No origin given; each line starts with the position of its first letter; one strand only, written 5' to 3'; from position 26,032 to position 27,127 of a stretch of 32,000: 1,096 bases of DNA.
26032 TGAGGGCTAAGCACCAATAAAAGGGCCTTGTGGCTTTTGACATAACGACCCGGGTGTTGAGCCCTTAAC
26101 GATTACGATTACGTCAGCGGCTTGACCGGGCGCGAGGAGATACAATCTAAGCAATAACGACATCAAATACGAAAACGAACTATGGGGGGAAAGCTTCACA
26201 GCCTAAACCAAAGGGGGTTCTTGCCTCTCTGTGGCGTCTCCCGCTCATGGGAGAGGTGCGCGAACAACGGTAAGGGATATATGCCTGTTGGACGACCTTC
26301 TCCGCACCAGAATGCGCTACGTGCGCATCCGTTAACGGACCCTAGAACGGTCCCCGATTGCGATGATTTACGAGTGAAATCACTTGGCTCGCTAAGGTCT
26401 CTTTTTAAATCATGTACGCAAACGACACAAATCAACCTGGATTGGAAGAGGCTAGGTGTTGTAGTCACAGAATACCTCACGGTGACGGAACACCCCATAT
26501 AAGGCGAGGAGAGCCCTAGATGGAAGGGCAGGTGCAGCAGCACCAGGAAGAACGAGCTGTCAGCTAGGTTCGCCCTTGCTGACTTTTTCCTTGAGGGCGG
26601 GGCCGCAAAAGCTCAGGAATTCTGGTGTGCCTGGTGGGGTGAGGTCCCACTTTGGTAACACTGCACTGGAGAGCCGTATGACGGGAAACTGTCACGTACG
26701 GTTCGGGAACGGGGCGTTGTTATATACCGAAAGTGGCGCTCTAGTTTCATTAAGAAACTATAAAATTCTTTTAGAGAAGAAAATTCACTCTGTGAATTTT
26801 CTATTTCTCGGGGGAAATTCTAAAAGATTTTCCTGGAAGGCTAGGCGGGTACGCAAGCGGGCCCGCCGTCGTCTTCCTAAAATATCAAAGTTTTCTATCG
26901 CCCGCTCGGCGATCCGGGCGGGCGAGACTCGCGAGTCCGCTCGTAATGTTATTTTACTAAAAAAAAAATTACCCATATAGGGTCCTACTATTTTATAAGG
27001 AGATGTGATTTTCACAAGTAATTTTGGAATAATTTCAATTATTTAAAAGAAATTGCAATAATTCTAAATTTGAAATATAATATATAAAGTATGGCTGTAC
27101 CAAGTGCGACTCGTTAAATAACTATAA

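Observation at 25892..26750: Free-standing, ORF-less but structurally complete group II intron in the rps4 3' region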

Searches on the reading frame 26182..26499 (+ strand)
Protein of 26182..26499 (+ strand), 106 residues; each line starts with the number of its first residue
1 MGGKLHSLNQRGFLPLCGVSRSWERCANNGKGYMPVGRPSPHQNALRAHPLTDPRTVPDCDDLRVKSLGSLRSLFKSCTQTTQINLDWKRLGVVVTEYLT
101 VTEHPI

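Call 56: search_protein_families(library=pfam, proteins=[window:26182-26499:+], max_evalue=0.01)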
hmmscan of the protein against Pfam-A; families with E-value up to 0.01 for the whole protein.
window:26182-26499:+ (106 aa): 0 families

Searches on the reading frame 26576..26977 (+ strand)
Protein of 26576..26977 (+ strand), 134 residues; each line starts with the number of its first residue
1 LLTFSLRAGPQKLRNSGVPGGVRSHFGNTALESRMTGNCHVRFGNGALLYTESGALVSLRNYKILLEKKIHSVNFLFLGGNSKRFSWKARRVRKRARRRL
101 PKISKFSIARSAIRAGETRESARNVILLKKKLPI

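Call 59: find_homologous_proteins(query=window:26576-26977:+, max_evalue=0.001)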
Query window:26576-26977:+ (134 aa): 2 proteins with E <= 0.001 among 37 candidates.
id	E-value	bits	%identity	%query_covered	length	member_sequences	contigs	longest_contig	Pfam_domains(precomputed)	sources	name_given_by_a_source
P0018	3.7e-56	206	100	75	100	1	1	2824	-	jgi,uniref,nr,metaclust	uniref:Putative encoded protein n=1 Tax=Dunaliella salina TaxID=3046 RepID=A0A1C8XRJ4_DUNSA|nr:putat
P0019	3.9e-25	106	100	39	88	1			-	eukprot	eukprot:169261-Pelagomonas_calceolata.AAC.1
